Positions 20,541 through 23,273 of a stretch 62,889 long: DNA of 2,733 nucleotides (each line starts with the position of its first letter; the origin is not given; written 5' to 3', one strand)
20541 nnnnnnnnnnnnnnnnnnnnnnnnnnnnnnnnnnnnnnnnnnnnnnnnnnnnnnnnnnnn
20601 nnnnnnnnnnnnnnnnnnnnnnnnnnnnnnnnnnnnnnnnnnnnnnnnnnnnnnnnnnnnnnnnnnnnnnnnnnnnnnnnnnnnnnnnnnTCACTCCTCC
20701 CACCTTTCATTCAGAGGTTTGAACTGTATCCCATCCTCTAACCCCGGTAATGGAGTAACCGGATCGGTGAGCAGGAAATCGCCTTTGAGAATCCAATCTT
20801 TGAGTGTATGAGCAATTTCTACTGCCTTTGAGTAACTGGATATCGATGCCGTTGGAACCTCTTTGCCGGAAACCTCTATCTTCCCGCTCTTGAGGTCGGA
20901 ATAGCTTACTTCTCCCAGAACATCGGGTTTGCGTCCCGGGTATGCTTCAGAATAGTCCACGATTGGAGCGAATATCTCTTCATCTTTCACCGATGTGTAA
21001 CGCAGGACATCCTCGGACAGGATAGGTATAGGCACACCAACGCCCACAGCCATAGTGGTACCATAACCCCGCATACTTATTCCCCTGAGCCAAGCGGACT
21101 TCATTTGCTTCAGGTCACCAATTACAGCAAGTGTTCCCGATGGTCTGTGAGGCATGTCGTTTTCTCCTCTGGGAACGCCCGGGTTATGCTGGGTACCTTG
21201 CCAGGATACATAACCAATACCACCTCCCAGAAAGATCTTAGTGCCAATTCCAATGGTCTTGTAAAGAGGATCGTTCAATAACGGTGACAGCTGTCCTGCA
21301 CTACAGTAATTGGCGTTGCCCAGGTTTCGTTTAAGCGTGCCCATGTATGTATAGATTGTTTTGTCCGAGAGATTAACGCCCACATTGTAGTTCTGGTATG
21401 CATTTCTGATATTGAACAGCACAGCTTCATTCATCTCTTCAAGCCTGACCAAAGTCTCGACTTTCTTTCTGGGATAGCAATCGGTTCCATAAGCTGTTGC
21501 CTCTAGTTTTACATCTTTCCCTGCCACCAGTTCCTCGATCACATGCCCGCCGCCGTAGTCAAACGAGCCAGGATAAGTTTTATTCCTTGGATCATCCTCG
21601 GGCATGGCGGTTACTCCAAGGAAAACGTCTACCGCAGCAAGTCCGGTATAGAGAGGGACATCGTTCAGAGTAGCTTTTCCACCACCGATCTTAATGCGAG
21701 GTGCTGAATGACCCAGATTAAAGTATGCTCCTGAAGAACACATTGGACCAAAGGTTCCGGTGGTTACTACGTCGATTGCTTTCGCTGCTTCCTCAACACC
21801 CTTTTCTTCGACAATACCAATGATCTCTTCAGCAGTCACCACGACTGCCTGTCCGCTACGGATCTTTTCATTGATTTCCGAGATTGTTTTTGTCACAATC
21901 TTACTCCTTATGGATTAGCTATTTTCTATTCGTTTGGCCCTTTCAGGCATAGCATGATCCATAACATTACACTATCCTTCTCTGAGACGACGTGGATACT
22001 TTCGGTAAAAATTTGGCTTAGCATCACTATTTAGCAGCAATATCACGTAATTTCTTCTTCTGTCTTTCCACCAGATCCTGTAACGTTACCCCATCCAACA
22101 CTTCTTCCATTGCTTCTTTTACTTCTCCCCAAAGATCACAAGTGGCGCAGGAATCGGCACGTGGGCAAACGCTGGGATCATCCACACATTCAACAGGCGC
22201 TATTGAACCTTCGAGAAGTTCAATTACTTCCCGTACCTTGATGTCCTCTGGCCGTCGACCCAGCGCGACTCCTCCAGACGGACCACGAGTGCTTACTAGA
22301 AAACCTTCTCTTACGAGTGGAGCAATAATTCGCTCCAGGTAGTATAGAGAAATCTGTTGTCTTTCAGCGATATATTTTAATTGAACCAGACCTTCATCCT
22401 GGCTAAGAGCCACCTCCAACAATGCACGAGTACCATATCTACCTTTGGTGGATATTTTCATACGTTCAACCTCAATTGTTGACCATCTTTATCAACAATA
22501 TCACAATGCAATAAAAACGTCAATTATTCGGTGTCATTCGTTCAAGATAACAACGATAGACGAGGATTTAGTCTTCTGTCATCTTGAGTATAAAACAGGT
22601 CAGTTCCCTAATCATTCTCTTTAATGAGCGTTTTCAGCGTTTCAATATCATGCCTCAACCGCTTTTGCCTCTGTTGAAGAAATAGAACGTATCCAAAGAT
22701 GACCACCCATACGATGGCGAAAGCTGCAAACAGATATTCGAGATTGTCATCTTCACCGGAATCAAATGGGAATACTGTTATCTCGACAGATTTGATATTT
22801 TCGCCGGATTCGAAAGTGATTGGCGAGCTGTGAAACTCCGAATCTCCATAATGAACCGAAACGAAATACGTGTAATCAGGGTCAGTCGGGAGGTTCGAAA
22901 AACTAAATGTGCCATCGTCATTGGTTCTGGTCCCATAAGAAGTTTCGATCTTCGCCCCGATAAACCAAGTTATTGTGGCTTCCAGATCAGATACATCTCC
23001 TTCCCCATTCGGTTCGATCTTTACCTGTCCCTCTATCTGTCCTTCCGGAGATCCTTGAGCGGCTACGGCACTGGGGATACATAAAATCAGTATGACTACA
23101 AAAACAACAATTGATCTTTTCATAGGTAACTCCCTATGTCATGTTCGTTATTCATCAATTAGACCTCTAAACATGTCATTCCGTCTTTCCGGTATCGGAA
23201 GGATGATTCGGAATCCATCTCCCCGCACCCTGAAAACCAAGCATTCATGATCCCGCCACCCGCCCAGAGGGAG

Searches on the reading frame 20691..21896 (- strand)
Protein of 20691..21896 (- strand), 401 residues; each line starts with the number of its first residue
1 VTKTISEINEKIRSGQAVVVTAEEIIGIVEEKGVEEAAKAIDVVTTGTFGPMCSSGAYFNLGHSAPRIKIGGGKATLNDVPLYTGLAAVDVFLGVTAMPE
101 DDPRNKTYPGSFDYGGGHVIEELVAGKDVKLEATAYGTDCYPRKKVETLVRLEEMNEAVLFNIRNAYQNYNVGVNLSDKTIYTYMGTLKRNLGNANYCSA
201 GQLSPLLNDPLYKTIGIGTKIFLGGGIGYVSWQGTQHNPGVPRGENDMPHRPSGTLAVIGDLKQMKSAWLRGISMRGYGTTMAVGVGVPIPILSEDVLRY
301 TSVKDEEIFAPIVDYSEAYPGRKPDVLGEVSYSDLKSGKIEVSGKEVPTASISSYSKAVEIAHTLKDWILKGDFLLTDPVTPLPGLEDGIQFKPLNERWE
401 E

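Call 34: search_protein_families(library=ncbifam, proteins=[window:20691-21896:-], max_evalue=0.001)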
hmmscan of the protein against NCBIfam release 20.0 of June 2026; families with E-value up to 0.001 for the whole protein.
window:20691-21896:- (401 aa): 1 family
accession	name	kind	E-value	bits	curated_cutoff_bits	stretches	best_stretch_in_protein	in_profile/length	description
TIGR03287.1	methan_mark_16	hypoth_equivalog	9.4e-36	123.1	363.95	1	19-334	1-288/391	methanogenesis marker 16 metalloprotein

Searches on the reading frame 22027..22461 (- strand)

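Call 34: search_protein_families(library=ncbifam, proteins=[window:22027-22461:-], max_evalue=0.001)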
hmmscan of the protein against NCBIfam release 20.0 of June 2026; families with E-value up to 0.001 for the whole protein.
window:22027-22461:- (144 aa): 7 families
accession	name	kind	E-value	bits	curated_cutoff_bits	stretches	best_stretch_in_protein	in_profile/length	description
TIGR00738.1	rrf2_super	superfamily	4.6e-38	130.1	73.3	1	1-131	1-131/132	Rrf2 family transcriptional regulator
NF047409.1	Cys_reg_CymR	equivalog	3.4e-35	121.2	195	1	1-138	1-131/139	cysteine metabolism transcriptional regulator CymR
TIGR02010.1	IscR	equivalog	3.2e-34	117.6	207.55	1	1-135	1-134/135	Fe-S cluster assembly transcriptional regulator IscR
NF008110.0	PRK10857.1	equivalog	2.4e-28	99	275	1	1-135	1-134/164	Fe-S cluster assembly transcriptional regulator IscR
NF008886.0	PRK11920.1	equivalog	1.4e-20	73.5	193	1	1-135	1-135/153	iron-responsive transcriptional regulator RirA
TIGR02944.1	suf_reg_Xantho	equivalog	7.5e-17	61.9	110.65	1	2-130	3-130/130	SUF system Fe-S cluster assembly regulator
NF008240.0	PRK11014.1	equivalog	1.1e-13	51.5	182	1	4-136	4-133/141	nitric oxide-sensing transcriptional repressor NsrR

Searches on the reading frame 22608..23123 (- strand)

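Call 34: search_protein_families(library=ncbifam, proteins=[window:22608-23123:-], max_evalue=0.001)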
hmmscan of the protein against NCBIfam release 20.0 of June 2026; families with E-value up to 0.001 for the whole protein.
window:22608-23123:- (171 aa): 1 family
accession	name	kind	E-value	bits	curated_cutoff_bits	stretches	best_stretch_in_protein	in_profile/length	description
TIGR04391.1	CcmD_alt_fam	subfamily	2.3e-14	53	24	1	129-158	1-30/36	CcmD family protein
